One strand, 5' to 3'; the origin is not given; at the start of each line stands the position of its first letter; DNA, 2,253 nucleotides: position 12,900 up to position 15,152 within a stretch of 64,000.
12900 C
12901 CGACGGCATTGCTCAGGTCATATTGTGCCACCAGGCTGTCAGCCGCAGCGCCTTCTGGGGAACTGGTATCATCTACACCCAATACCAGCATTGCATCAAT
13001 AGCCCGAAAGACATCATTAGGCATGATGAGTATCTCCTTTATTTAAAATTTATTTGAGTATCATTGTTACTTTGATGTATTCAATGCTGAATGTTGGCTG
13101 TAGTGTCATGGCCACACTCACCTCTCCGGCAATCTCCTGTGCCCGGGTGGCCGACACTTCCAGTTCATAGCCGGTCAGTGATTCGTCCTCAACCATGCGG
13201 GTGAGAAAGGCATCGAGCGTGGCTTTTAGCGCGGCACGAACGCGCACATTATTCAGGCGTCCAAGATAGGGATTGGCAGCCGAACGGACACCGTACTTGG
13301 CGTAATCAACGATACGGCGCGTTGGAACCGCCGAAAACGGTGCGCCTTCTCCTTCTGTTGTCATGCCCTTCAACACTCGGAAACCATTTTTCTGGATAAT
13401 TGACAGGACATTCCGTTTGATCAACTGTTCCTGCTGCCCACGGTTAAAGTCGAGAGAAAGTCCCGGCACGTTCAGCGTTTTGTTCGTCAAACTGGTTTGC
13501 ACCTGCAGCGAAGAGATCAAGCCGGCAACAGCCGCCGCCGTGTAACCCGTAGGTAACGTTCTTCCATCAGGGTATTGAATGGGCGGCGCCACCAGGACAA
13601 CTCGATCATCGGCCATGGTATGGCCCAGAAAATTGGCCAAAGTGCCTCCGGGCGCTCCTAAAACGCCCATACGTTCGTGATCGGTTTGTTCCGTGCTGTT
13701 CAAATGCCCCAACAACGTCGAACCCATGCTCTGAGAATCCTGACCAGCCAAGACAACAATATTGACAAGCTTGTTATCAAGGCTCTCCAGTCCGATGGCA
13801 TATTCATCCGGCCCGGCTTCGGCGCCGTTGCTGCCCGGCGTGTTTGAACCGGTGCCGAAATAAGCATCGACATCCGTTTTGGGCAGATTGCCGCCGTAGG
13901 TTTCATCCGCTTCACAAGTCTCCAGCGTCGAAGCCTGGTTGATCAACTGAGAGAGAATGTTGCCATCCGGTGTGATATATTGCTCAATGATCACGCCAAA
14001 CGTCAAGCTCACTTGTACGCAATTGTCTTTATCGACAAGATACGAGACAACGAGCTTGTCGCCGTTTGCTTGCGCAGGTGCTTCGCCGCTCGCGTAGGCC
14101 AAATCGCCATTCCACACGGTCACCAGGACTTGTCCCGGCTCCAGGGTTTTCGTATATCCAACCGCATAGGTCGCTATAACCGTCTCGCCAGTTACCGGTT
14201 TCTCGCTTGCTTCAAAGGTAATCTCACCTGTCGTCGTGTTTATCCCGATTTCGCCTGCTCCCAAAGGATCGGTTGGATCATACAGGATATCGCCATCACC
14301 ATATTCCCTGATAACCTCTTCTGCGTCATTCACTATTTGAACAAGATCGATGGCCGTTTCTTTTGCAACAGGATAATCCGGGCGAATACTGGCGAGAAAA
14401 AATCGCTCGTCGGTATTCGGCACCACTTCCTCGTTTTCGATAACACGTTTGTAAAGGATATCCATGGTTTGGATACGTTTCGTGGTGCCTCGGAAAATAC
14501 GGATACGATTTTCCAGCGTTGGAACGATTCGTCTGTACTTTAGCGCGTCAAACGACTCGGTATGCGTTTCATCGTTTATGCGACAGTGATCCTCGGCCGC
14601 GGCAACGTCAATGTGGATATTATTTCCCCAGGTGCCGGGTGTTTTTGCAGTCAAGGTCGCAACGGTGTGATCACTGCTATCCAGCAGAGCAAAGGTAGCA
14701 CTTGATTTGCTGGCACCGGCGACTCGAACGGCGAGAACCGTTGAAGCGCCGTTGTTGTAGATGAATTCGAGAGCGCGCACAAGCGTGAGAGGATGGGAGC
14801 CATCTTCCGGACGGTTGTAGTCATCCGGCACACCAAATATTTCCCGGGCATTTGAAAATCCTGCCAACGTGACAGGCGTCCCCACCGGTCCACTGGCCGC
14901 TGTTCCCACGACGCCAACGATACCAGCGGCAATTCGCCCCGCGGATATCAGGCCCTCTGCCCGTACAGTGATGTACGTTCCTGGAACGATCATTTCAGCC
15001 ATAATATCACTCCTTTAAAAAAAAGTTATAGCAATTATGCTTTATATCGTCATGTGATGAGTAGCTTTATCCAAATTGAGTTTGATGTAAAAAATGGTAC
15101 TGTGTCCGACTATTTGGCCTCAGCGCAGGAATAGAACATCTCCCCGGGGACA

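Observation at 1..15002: Phage-tail-like contractile injection system operon with no head-module genes on its upstream side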

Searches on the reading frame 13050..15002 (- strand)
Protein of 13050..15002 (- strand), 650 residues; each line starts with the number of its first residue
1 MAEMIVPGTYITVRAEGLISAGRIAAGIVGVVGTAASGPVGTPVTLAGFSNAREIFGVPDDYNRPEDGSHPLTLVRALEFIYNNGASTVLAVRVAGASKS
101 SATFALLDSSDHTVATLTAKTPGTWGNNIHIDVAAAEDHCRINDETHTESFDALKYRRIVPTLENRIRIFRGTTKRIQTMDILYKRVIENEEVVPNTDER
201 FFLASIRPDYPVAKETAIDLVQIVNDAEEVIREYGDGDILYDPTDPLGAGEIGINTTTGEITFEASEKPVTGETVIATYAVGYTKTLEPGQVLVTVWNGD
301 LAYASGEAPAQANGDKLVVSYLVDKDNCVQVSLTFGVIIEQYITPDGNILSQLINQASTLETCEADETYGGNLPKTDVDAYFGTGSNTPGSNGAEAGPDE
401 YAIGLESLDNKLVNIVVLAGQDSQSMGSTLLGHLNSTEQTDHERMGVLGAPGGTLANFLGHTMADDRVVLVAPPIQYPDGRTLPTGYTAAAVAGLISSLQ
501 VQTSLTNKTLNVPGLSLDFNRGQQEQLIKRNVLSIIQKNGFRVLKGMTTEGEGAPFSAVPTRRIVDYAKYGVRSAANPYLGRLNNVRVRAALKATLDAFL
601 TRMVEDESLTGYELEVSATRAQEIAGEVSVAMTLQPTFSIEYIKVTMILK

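Call 6: search_protein_families(library=pfam, max_evalue=0.01, proteins=[window:13050-15002:-])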
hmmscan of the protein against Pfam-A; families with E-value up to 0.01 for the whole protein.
window:13050-15002:- (650 aa): 4 families
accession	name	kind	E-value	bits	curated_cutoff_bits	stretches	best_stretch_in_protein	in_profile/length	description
PF17482.7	Phage_sheath_1C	-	1e-13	51.7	26.9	1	555-648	5-102/104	Phage tail sheath C-terminal domain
PF04984.19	Phage_sheath_1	-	1.1e-10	42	31.4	1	395-549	2-168/168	Phage tail sheath protein subtilisin-like domain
PF22671.1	Gp18_domIII_N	-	5.7e-06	27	27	1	27-94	2-58/58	Tail sheath protein Gp18 domain III N-terminal region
PF10758.14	DUF2586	-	1.2e-05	25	26.4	1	27-102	22-89/386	Protein of unknown function (DUF2586)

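Call 12: find_homologous_proteins(query=window:13050-15002:-)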
Query window:13050-15002:- (650 aa): 640 proteins with E <= 0.001 among 8000 candidates; the best 120 are listed.
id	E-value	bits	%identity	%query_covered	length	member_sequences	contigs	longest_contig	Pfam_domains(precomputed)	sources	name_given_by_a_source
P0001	0.0e+0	1433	100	100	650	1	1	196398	PF04984.20,PF22671.2,PF17482.8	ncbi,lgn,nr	ncbi:hypothetical protein EH223_19340 [candidate division KSB1 bacterium]|nr:phage tail sheath subti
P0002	2.1e-285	966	68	100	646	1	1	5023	PF10758.15,PF04984.20,PF17482.8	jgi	jgi:Phage tail sheath protein subtilisin-like domain/Phage tail sheath C-terminal domain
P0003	1.7e-280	950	68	100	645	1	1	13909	PF04984.20,PF22671.2,PF17482.8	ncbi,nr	ncbi:MAG: hypothetical protein F6K19_22530 [Cyanothece sp. SIO1E1]|nr:hypothetical protein [Cyanothe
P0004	3.0e-279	946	67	100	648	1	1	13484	PF04984.20,PF22671.2,PF17482.8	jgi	jgi:hypothetical protein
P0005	2.5e-278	943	67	100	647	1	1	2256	PF04984.20,PF22671.2,PF17482.8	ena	-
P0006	9.7e-278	941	66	100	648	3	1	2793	PF04984.20,PF22671.2,PF17482.8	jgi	jgi:hypothetical protein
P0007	1.4e-277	940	66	100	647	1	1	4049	PF04984.20,PF22671.2,PF17482.8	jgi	jgi:hypothetical protein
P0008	1.7e-277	940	66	100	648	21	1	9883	PF04984.20,PF22671.2,PF17482.8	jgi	jgi:hypothetical protein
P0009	1.9e-277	940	66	100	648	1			PF04984.20,PF22671.2,PF17482.8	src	-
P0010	4.3e-277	939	66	100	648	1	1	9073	PF04984.20,PF22671.2,PF17482.8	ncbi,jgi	jgi:hypothetical protein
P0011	4.5e-277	939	66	100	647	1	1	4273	PF04984.20,PF22671.2,PF17482.8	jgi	jgi:Phage tail sheath protein subtilisin-like domain/Phage tail sheath C-terminal domain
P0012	1.8e-276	937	66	100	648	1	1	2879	PF04984.20,PF22671.2,PF17482.8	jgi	jgi:Phage tail sheath protein subtilisin-like domain/Phage tail sheath C-terminal domain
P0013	2.7e-276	936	66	100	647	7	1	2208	PF04984.20,PF22671.2,PF17482.8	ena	-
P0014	4.1e-276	935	66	100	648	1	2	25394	PF04984.20,PF22671.2,PF17482.8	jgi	jgi:hypothetical protein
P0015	4.1e-276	935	66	100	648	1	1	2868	PF04984.20,PF22671.2,PF17482.8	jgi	jgi:hypothetical protein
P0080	2.2e-259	880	61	100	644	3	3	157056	PF04984.20,PF17482.8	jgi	jgi:hypothetical protein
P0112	2.6e-254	863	63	100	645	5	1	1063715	PF04984.20,PF17482.8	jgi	jgi:hypothetical protein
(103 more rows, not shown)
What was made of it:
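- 13050..15002 (-): Tail sheath, 650 aa (NCBI RQW00103.1 / EH223_19340). 60-68% identical homologues across phyla (call 12).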

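Call 14: find_encoding_contigs(protein=P0001, flank=10000, max_places=4)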
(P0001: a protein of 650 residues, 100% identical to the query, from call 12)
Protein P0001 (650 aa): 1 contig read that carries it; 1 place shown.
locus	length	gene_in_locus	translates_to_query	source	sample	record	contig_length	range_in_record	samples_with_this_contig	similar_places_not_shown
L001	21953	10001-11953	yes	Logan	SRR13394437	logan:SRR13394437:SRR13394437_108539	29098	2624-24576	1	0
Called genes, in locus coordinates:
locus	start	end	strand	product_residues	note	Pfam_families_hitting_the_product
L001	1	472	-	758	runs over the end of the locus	-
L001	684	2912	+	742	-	PF09826:Beta_propel (faint), PF05694:SBP56 (faint), PF08309:LVIVD, PF18962:Por_Secre_tail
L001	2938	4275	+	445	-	PF13620:CarboxypepD_reg (faint), PF13860:FlgD_ig (weak), PF18962:Por_Secre_tail (faint), PF09603:Fib_succ_major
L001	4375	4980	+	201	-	PF00881:Nitroreductase, PF14512:TM1586_NiRdase (faint)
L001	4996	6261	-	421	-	PF03372:Exo_endo_phos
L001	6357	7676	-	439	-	PF01523:PmbA_TldD_1st (weak), PF19290:PmbA_TldD_2nd, PF19289:PmbA_TldD_3rd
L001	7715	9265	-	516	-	PF01523:PmbA_TldD_1st, PF19290:PmbA_TldD_2nd, PF19289:PmbA_TldD_3rd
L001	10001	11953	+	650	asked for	PF22671:Gp18_domIII_N (weak), PF04984:Phage_sheath_1, PF17482:Phage_sheath_1C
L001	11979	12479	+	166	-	-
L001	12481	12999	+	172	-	-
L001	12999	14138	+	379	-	-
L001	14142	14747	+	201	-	-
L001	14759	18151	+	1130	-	PF04513:Baculo_PEP_C (faint), PF01442:Apolipoprotein (faint), PF26039:Dcst2 (faint)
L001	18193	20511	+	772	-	PF25023:TEN_YD-shell, PF05593:RHS_repeat (weak)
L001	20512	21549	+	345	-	-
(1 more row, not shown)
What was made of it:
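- Checked: tube/g3: 14-nt overlap with the TTG start, or a 1-nt gap with the ATG start used in the Logan gene call (call 14).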

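Call 17: search_solved_structures(query=window:13050-15002:-, max_evalue=0.001)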
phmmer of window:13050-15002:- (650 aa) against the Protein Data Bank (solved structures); distinct sequences matched with E-value up to 0.001: 1.
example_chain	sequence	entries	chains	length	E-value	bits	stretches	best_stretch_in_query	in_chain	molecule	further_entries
9ezm_A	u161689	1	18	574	0.00011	24.1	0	1-133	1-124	Phage tail sheath protein FI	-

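Call 32: search_protein_families(library=ncbifam, max_evalue=0.01, proteins=[window:13050-15002:-])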
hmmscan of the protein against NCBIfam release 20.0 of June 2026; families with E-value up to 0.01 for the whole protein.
window:13050-15002:- (650 aa): 0 families

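Call 33: search_protein_families(library=phrogs, max_evalue=0.001, proteins=[window:13050-15002:-])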
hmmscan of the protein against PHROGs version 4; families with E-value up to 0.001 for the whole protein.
window:13050-15002:- (650 aa): 6 families
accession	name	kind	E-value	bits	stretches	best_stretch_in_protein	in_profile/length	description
phrog_279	-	tail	1.3e-42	147.2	1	5-650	13-483/489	tail sheath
phrog_16991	-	tail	7.2e-28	98.4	2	486-647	601-770/777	tail sheath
phrog_23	-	tail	1.5e-26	94.2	1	4-648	22-461/496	tail sheath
phrog_10244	-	tail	3.6e-17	63.7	1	460-631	241-413/431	tail sheath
phrog_10581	-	tail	1e-09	38.3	1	518-647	773-907/915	tail sheath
phrog_907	-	tail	0.00075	19.7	0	545-648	257-369/376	tail sheath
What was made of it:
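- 13050..15002 (-): Pfam Phage_sheath_1, Phage_sheath_1C and Gp18_domIII_N (call 6). phrog_279 tail sheath 1e-42 (call 33).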

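Call 35: search_solved_structures(query=A2, max_evalue=0.01)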
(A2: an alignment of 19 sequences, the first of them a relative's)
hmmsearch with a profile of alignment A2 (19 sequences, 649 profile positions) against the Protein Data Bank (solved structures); distinct sequences matched with E-value up to 0.01: 1.
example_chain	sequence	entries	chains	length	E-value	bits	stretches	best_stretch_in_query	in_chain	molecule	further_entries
9ezm_A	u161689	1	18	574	9e-06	28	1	1-139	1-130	Phage tail sheath protein FI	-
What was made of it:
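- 13050..15002 (-): No solved relative except a weak N-terminal match to 9ezm (calls 17, 35).
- There is no sequence relation to the Streptomyces CIS sheath among PDB chains (calls 17, 35).
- Tried and rejected: A sheath profile against PDB gave only a weak N-terminal match to 9ezm (call 35).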

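Call 69: find_encoding_contigs(protein=P0112, flank=10000, max_places=1)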
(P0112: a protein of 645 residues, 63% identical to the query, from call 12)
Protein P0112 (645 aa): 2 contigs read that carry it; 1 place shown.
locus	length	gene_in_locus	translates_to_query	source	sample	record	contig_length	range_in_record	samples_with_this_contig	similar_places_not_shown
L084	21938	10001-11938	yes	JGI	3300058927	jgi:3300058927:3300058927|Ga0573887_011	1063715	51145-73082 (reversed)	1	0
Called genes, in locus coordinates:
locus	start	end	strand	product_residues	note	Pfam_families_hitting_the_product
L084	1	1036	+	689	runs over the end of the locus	PF02743:dCache_1, PF00672:HAMP, PF00512:HisKA (faint), PF02518:HATPase_c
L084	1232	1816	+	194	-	PF13302:Acetyltransf_3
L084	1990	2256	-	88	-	PF09383:NIL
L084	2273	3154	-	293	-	PF00528:BPD_transp_1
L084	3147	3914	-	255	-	PF00528:BPD_transp_1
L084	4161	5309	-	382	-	PF01547:SBP_bac_1, PF13531:SBP_bac_11, PF13343:SBP_bac_6 (faint)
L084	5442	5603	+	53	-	-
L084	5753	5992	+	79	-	-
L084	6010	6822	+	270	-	PF12974:Phosphonate-bd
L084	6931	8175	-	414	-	PF13428:TPR_14 (faint)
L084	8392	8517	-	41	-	-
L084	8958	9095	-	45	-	-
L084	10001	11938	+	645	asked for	PF04984:Phage_sheath_1, PF17482:Phage_sheath_1C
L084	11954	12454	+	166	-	-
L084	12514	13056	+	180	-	-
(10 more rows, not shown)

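Call 70: find_encoding_contigs(protein=P0080, flank=10000, max_places=1)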
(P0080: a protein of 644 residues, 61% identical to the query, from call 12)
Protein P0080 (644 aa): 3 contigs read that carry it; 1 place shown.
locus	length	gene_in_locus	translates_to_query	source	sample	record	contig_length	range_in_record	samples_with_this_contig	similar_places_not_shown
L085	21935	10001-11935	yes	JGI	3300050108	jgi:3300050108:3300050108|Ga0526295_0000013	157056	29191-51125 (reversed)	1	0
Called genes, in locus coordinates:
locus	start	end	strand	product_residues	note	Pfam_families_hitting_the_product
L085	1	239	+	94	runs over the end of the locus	PF03979:Sigma70_r1_1 (weak)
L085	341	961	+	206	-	PF01025:GrpE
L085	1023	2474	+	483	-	PF00089:Trypsin, PF13365:Trypsin_2, PF00595:PDZ, PF13180:PDZ_2, PF17820:PDZ_6, PF00595:PDZ (weak), PF13180:PDZ_2, PF17820:PDZ_6, +1 more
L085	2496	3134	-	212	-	PF19542:DUF6066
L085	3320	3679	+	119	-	PF07238:PilZ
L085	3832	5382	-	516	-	PF02812:ELFV_dehydrog_N, PF00208:ELFV_dehydrog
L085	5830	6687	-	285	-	PF00106:adh_short, PF08659:KR, PF01370:Epimerase (weak), PF13561:adh_short_C2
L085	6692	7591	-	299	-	PF00126:HTH_1, PF03466:LysR_substrate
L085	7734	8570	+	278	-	PF00106:adh_short, PF08659:KR, PF13460:NAD_binding_10 (weak), PF13561:adh_short_C2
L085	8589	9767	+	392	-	PF00248:Aldo_ket_red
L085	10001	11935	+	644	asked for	PF04984:Phage_sheath_1, PF17482:Phage_sheath_1C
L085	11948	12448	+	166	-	-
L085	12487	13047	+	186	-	-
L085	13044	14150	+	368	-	-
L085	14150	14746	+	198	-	-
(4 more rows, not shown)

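Call 79: search_dna_similar(query=window:13050-15002:-, collection=phages, mode=protein, max_rows=12)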
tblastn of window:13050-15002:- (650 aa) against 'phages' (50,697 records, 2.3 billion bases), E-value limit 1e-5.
Records with a match: 15; places in all: 15; records where one place covers at least 80% of the query: 0.
Best place of each record, by identity: <60% 15.
By first word of the organism name: Halorubrum 8; Haloarcula 5; Halophage 2.
By host as written in the record: Halorubrum coriense 5; Haloarcula californiae 5; Halorubrum sp. 2; - 2; Halorubrum sp. LN27 1.
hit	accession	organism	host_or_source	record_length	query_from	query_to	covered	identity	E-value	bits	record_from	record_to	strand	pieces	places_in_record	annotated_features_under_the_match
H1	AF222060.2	Halorubrum phage HF2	Halorubrum coriense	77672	421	641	34%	27.8%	2e-7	61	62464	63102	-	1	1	putative tail sheath protein VP2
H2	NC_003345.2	Halorubrum phage HF2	Halorubrum coriense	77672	421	641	34%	27.8%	2e-7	61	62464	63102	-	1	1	tail sheath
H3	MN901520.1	Halorubrum virus Hardycor2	Halorubrum coriense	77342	421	641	34%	27.8%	3e-7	60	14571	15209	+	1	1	tail sheath protein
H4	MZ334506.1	Halorubrum virus HRTV-16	Halorubrum sp.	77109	421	641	34%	27.3%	7e-8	62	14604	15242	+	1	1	tail sheath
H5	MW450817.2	Halorubrum virus VOLN27B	Halorubrum sp. LN27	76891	421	641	34%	27.2%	2e-7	61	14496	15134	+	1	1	putative tail sheath protein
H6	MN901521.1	Halorubrum virus Serpecor1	Halorubrum coriense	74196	421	641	34%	27.1%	2e-7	61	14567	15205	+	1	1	tail sheath protein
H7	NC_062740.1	Halorubrum virus Serpecor1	Halorubrum coriense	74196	421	641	34%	27.1%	2e-7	61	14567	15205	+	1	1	tail sheath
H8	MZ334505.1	Halorubrum virus HRTV-9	Halorubrum sp.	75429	445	641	30%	28.6%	1e-7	61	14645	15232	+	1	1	tail sheath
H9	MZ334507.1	Haloarcula virus HCTV-8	Haloarcula californiae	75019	445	641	30%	28.6%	2e-7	61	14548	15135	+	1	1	tail sheath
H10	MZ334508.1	Haloarcula virus HCTV-10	Haloarcula californiae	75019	445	641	30%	28.6%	2e-7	61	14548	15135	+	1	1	tail sheath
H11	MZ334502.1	Haloarcula phage HCTV-7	Haloarcula californiae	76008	445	641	30%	28.6%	2e-7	61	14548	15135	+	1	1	tail sheath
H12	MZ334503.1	Haloarcula phage HCTV-9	Haloarcula californiae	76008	445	641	30%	28.6%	2e-7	61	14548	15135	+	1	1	tail sheath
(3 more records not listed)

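Call 81: find_related_loci(query=A2, collection=viral_contigs, flank=10000)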
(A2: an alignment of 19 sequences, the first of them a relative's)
Query A2 (650 aa) in viral_contigs; peptide patterns used: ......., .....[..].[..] (x = any residue, [..] = any of these).
93 stretches matched a pattern; 3 encode a relative of the query (tblastn E <= 1e-3); 3 distinct loci.
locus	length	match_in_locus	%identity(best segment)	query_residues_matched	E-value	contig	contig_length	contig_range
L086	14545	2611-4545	66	1-650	0e+0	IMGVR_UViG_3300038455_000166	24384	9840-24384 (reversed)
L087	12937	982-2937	57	1-650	0e+0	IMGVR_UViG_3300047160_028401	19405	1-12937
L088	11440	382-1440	55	5-649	2e-78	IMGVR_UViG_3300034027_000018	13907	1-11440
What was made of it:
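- Only 3 IMG/VR contigs carry the sheath (call 81).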

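Call 98: list_cluster_members(proteins=[P0001, P0121, P0241])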
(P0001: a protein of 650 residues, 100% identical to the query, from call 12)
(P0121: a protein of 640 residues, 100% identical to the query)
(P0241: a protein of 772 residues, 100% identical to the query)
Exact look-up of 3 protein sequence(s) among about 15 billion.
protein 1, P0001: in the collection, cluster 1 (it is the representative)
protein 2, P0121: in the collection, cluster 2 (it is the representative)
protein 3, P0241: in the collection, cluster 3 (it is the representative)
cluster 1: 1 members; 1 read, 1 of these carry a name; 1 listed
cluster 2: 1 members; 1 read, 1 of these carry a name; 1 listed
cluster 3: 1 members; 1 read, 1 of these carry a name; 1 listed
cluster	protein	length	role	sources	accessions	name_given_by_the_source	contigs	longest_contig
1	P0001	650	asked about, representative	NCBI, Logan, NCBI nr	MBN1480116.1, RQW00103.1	hypothetical protein EH223_19340 [candidate division KSB1 bacterium] | phage tail sheath subtilisin-like domain-containing protein [candidate division KSB1 ...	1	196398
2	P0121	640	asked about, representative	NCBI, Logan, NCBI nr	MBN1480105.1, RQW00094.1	hypothetical protein EH223_19285 [candidate division KSB1 bacterium] | baseplate J/gp47 family protein [candidate division KSB1 bacterium]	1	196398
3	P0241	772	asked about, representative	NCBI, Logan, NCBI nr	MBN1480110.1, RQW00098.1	RHS repeat protein [candidate division KSB1 bacterium]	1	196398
